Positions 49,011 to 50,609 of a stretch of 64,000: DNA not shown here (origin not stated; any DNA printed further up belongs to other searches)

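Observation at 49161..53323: Translationally coupled pair: doubly degenerate RecA/KaiC-like + GGDEF-like cytosolic protein with a 953-aa TPR/beta-barrel outer-membrane protein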

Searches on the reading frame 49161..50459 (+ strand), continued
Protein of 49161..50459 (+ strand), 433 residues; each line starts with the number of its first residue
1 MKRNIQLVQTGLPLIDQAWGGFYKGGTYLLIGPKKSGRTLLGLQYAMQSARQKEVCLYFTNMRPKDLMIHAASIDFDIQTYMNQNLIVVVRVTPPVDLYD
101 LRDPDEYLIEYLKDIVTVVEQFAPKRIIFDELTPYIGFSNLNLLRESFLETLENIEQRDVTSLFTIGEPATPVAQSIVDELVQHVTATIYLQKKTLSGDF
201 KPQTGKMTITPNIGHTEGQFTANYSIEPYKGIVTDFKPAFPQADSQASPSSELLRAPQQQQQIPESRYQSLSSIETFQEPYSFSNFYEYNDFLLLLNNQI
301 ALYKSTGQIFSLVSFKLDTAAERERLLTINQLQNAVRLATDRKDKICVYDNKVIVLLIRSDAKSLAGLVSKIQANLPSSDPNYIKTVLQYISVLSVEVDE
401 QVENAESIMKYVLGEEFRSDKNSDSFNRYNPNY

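Call 54: search_solved_structures(query=A1, max_evalue=0.001, show_alignments=3)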
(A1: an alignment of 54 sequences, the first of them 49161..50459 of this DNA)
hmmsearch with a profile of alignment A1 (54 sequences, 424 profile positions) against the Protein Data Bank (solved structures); distinct sequences matched with E-value up to 0.001: 36.
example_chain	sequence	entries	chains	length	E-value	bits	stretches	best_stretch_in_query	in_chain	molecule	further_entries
8zn5_B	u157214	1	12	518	7e-20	74.5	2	5-233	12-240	KaiC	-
8zn7_D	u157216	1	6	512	1.2e-17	67.1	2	3-166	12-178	KaiC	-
8zn6_F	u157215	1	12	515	4.4e-15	58.6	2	4-165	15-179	KaiC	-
8jon_A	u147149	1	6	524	2.8e-14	56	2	5-165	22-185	Circadian clock oscillator protein KaiC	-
4dug_A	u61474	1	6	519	1.2e-13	54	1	7-194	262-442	Circadian clock protein kinase kaiC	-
7x1z_A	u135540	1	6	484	1.2e-13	53.9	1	7-194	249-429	Circadian clock oscillator protein KaiC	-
7x1y_A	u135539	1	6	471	1.3e-13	53.8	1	7-193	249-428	Circadian clock oscillator protein KaiC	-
3k0c_A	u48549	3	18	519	1.6e-13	53.5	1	7-193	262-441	Circadian clock protein kinase KaiC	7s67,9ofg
3s1a_A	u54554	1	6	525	1.6e-13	53.5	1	7-194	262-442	Circadian clock protein kinase kaiC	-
3k0a_A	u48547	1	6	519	1.7e-13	53.4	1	7-193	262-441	Circadian clock protein kinase KaiC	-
9ofh_A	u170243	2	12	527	1.7e-13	53.4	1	7-194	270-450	Circadian clock oscillator protein KaiC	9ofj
7s65_A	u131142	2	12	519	1.7e-13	53.4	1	7-194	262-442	Circadian clock protein kinase KaiC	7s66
1u9i_A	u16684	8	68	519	1.7e-13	53.4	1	7-194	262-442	KaiC | Circadian clock protein kinase kaiC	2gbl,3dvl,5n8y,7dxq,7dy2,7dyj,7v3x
7dyi_A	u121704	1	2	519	1.8e-13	53.3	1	7-193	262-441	Circadian clock protein kinase KaiC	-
1tf7_A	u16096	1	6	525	1.8e-13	53.3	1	7-194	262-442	KaiC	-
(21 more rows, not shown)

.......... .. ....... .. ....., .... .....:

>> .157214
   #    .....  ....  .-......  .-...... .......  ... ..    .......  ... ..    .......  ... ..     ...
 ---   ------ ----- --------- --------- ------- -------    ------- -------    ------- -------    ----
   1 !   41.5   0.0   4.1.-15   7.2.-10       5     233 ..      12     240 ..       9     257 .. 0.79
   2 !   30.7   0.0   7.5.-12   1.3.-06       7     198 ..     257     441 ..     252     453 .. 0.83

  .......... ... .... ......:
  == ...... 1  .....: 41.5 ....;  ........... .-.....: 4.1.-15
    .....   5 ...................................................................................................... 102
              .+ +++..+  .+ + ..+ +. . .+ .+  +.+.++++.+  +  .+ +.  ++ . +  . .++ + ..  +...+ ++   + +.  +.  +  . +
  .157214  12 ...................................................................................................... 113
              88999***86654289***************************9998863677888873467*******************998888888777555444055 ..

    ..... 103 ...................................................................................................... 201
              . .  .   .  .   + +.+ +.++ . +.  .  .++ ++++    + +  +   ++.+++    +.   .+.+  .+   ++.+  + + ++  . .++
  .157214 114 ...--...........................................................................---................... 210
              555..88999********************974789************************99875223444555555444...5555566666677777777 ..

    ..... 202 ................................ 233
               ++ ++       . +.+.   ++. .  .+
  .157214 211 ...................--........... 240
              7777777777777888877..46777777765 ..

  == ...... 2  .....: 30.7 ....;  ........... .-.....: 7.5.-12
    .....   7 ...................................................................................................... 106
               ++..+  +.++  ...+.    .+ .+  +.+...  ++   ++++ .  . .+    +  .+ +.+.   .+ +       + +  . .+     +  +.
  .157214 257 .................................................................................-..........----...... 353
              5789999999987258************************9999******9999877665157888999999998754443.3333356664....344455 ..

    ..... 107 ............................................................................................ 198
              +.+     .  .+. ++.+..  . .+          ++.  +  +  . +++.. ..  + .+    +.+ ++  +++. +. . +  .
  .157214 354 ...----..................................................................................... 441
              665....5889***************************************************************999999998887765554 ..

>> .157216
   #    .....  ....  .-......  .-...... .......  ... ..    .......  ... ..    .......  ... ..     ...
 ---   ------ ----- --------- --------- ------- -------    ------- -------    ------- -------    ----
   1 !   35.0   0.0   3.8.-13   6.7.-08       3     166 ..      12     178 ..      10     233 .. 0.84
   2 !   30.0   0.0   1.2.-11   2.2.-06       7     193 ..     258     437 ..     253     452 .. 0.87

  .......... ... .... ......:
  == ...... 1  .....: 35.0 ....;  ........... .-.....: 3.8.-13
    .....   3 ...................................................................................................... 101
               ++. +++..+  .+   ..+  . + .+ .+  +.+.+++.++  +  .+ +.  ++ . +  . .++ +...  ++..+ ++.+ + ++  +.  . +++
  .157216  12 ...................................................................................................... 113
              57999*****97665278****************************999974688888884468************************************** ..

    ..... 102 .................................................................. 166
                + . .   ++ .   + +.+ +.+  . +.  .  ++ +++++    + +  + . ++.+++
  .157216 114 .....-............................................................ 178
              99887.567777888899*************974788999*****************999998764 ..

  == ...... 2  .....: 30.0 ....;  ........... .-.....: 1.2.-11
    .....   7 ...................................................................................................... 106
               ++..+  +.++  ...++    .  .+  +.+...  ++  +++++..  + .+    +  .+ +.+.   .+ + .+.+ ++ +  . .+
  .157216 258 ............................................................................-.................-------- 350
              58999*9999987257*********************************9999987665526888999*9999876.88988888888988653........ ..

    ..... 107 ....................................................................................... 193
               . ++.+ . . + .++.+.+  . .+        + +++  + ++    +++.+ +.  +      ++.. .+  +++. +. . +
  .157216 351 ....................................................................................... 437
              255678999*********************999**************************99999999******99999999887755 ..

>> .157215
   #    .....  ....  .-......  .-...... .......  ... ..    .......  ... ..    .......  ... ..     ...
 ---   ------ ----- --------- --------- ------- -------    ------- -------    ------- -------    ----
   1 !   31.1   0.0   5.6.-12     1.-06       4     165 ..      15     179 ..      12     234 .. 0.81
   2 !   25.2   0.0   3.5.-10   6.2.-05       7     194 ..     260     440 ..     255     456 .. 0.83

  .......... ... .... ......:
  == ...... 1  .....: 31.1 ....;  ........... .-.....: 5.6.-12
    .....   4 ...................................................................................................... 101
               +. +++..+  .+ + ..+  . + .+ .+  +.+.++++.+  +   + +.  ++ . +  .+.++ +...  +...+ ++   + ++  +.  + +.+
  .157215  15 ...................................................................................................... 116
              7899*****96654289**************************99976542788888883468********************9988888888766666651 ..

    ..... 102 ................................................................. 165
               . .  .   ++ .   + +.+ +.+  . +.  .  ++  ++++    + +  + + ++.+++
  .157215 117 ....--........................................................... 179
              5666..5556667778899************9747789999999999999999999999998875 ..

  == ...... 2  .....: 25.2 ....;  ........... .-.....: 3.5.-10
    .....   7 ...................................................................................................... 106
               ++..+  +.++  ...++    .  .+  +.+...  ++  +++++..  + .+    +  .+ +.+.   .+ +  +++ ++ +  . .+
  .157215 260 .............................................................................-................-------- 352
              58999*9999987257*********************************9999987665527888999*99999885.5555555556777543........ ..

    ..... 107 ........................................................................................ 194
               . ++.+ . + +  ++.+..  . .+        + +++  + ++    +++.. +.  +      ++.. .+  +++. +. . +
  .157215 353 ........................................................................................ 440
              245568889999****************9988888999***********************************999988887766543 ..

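Call 70: find_homologous_proteins(query=L008:5911-7359:+, max_evalue=1e-50)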
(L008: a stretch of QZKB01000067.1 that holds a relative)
Query L008:5911-7359:+ (483 aa): 3945 proteins with E <= 1e-50 among 8000 candidates; the best 120 are listed.
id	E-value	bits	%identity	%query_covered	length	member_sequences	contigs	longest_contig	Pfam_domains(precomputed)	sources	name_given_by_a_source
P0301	0.0e+0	1055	100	99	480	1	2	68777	PF13632.13,PF10111.15,PF13506.14,PF13641.13,PF03142.22,PF01644.24,PF00535.33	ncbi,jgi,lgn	-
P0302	0.0e+0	1037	98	99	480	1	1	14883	PF13632.13,PF10111.15,PF13506.14,PF13641.13,PF03142.22,PF01644.24,PF00535.33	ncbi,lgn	-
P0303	0.0e+0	1025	100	96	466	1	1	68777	PF13632.13,PF10111.15,PF13506.14,PF13641.13,PF03142.22,PF01644.24,PF00535.33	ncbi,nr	ncbi:MAG: glycosyltransferase [Ignavibacteriales bacterium]|nr:MAG: glycosyltransferase [Ignavibacte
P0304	5.2e-296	1000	94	99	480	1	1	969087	PF13632.13,PF10111.15,PF13506.14,PF13641.13,PF03142.22,PF01644.24,PF00535.33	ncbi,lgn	-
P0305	2.1e-272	922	88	97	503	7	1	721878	PF13632.13,PF10111.15,PF13506.14,PF13641.13,PF03142.22,PF01644.24,PF00535.33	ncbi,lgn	-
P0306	4.7e-246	835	79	96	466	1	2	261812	PF13632.13,PF10111.15,PF13506.14,PF13641.13,PF03142.22,PF01644.24,PF00535.33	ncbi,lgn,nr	ncbi:MAG: glycosyltransferase [Ignavibacteriales bacterium]|nr:glycosyltransferase [Ignavibacteriale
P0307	1.4e-242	824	78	96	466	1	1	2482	PF13632.13,PF10111.15,PF13506.14,PF13641.13,PF03142.22,PF01644.24,PF00535.33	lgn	-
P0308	1.2e-239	814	77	96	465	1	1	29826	PF13632.13,PF10111.15,PF13506.14,PF13641.13,PF03142.22,PF01644.24,PF00535.33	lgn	-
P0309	1.3e-239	814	77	96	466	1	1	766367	PF13632.13,PF10111.15,PF13506.14,PF13641.13,PF03142.22,PF01644.24,PF00535.33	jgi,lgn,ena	-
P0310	2.3e-235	800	75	96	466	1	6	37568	PF13632.13,PF10111.15,PF13506.14,PF13641.13,PF01644.24,PF00535.33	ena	-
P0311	1.2e-234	797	75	96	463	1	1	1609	PF13632.13,PF10111.15,PF13506.14,PF13641.13,PF01644.24,PF00535.33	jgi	jgi:biofilm PGA synthesis N-glycosyltransferase PgaC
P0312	6.0e-233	792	75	96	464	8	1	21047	PF13632.13,PF10111.15,PF13506.14,PF13641.13,PF01644.24,PF00535.33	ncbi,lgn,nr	ncbi:MAG TPA: glycosyltransferase [Ignavibacteriales bacterium]|nr:glycosyltransferase [Ignavibacter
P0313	1.9e-231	787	74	96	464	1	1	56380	PF13632.13,PF10111.15,PF13506.14,PF13641.13,PF03142.22,PF01644.24,PF00535.33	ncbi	ncbi:MAG: glycosyltransferase [Acidobacteriota bacterium]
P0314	2.1e-230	783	75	96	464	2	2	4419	PF13632.13,PF10111.15,PF13506.14,PF13641.13,PF03142.22,PF01644.24,PF00535.33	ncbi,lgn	ncbi:MAG: glycosyltransferase [Bacillota bacterium]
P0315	5.1e-229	779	75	96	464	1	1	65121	PF13632.13,PF13506.14,PF13641.13,PF03142.22,PF01644.24,PF00535.33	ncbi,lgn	ncbi:MAG: glycosyltransferase [Ignavibacteriales bacterium]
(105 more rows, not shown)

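Call 71: find_encoding_contigs(protein=P0312, flank=8000, max_places=3)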
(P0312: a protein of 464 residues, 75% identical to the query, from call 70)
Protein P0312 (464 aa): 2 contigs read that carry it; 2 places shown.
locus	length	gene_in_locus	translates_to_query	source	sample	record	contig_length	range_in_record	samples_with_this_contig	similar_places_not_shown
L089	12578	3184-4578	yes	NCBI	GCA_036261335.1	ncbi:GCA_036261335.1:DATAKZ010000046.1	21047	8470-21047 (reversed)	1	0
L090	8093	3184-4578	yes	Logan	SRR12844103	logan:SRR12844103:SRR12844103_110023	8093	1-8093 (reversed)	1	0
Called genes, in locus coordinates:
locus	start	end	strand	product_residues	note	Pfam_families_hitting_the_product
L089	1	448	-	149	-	PF03473:MOSC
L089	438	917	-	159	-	PF01967:MoaC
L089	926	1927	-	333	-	PF04055:Radical_SAM, PF06463:Mob_synth_C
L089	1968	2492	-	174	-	PF02417:Chromate_transp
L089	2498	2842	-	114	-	PF02627:CMD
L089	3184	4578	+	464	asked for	PF13506:Glyco_transf_21, PF00535:Glycos_transf_2, PF10111:Glyco_tranf_2_2 (weak), PF13641:Glyco_tranf_2_3, PF01644:Chitin_synth_1 (faint), PF13632:Glyco_trans_2_3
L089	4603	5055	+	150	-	-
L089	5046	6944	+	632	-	-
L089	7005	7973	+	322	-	PF00041:fn3 (faint)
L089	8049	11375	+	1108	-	PF00989:PAS (weak), PF13188:PAS_8 (weak), PF13426:PAS_9, PF08447:PAS_3 (weak), PF00989:PAS (weak), PF13426:PAS_9, PF00512:HisKA, PF00072:Response_reg, +2 more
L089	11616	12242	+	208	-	PF01726:LexA_DNA_bind, PF00717:Peptidase_S24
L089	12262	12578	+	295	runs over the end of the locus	PF01904:DUF72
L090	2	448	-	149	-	PF03473:MOSC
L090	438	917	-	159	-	PF01967:MoaC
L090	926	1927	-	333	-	PF04055:Radical_SAM, PF06463:Mob_synth_C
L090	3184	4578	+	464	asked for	PF13506:Glyco_transf_21, PF00535:Glycos_transf_2, PF10111:Glyco_tranf_2_2 (weak), PF13641:Glyco_tranf_2_3, PF01644:Chitin_synth_1 (faint), PF13632:Glyco_trans_2_3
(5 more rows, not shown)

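Call 72: find_encoding_contigs(protein=P0313, flank=8000, max_places=2)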
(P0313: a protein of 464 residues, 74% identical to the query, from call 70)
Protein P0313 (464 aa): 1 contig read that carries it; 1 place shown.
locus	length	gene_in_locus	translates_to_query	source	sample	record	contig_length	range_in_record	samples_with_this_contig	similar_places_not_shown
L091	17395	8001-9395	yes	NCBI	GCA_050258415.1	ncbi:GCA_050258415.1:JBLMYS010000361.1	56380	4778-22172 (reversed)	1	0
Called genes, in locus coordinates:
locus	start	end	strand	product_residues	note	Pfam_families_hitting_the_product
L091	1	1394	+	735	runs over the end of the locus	PF04879:Molybdop_Fe4S4, PF00384:Molybdopterin, PF01568:Molydop_binding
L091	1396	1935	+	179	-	PF12797:Fer4_2 (faint), PF12837:Fer4_6 (faint), PF12838:Fer4_7, PF13187:Fer4_9 (weak), PF13237:Fer4_10 (weak), PF13247:Fer4_11, PF13187:Fer4_9 (weak), PF00037:Fer4 (weak), +2 more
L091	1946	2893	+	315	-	PF03916:NrfD, PF14589:NrfD_2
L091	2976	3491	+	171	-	PF04143:Sulf_transp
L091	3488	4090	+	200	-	PF04143:Sulf_transp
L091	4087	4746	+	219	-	PF00581:Rhodanese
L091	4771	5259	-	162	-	PF03473:MOSC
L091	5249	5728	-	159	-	PF01967:MoaC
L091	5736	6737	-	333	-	PF04055:Radical_SAM, PF06463:Mob_synth_C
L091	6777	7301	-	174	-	PF02417:Chromate_transp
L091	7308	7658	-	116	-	PF02627:CMD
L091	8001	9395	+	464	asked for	PF13506:Glyco_transf_21, PF00535:Glycos_transf_2, PF10111:Glyco_tranf_2_2 (weak), PF13641:Glyco_tranf_2_3, PF01644:Chitin_synth_1 (faint), PF03142:Chitin_synth_2 (weak), PF13632:Glyco_trans_2_3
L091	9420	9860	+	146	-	-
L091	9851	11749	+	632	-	-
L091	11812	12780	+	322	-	PF00041:fn3 (faint)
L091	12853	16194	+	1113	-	PF00989:PAS (weak), PF13188:PAS_8 (weak), PF13426:PAS_9, PF08447:PAS_3 (weak), PF00989:PAS, PF13426:PAS_9, PF00512:HisKA, PF00072:Response_reg, +2 more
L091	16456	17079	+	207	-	PF01726:LexA_DNA_bind, PF00717:Peptidase_S24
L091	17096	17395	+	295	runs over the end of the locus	PF01904:DUF72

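Call 73: find_encoding_contigs(protein=P0001, flank=500, max_places=2)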
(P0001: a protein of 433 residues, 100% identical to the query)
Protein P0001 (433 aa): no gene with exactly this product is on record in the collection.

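Call 74: list_cluster_members(proteins=[P0001, P0121, P0312])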
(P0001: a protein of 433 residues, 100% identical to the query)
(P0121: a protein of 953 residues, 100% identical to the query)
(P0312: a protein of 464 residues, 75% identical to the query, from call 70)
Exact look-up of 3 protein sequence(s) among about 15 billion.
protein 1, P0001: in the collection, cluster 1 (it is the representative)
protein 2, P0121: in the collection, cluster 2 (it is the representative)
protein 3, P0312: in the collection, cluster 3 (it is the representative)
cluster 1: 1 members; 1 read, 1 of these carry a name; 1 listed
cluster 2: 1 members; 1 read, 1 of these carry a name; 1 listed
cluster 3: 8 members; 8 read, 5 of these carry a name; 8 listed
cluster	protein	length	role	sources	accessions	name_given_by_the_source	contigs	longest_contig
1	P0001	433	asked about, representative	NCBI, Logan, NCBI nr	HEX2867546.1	MAG TPA: ATPase domain-containing protein [Ignavibacteriales bacterium] | ATPase domain-containing protein [Ignavibacteriales bacterium]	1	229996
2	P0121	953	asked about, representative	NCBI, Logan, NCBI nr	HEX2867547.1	MAG TPA: tetratricopeptide repeat protein [Ignavibacteriales bacterium] | tetratricopeptide repeat protein [Ignavibacteriales bacterium]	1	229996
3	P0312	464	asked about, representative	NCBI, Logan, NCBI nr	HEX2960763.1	MAG TPA: glycosyltransferase [Ignavibacteriales bacterium] | glycosyltransferase [Ignavibacteriales bacterium]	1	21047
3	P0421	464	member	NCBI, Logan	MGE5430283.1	MAG: glycosyltransferase [Syntrophomonadaceae bacterium]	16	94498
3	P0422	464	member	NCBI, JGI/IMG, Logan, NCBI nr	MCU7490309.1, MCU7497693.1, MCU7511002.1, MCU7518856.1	MAG: glycosyltransferase [Bacteroidota bacterium] | poly-beta-1,6 N-acetyl-D-glucosamine synthase | glycosyltransferase [Ignavibacteria bacterium]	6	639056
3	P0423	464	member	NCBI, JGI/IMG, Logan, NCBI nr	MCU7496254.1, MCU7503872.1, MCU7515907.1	MAG: glycosyltransferase [Ignavibacteria bacterium] | poly-beta-1,6 N-acetyl-D-glucosamine synthase | glycosyltransferase [Ignavibacteria bacterium]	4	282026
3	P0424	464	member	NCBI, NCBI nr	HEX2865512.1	MAG TPA: glycosyltransferase [Ignavibacteriales bacterium] | glycosyltransferase [Ignavibacteriales bacterium]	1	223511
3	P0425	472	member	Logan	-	-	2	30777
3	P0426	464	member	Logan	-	-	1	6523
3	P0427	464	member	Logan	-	-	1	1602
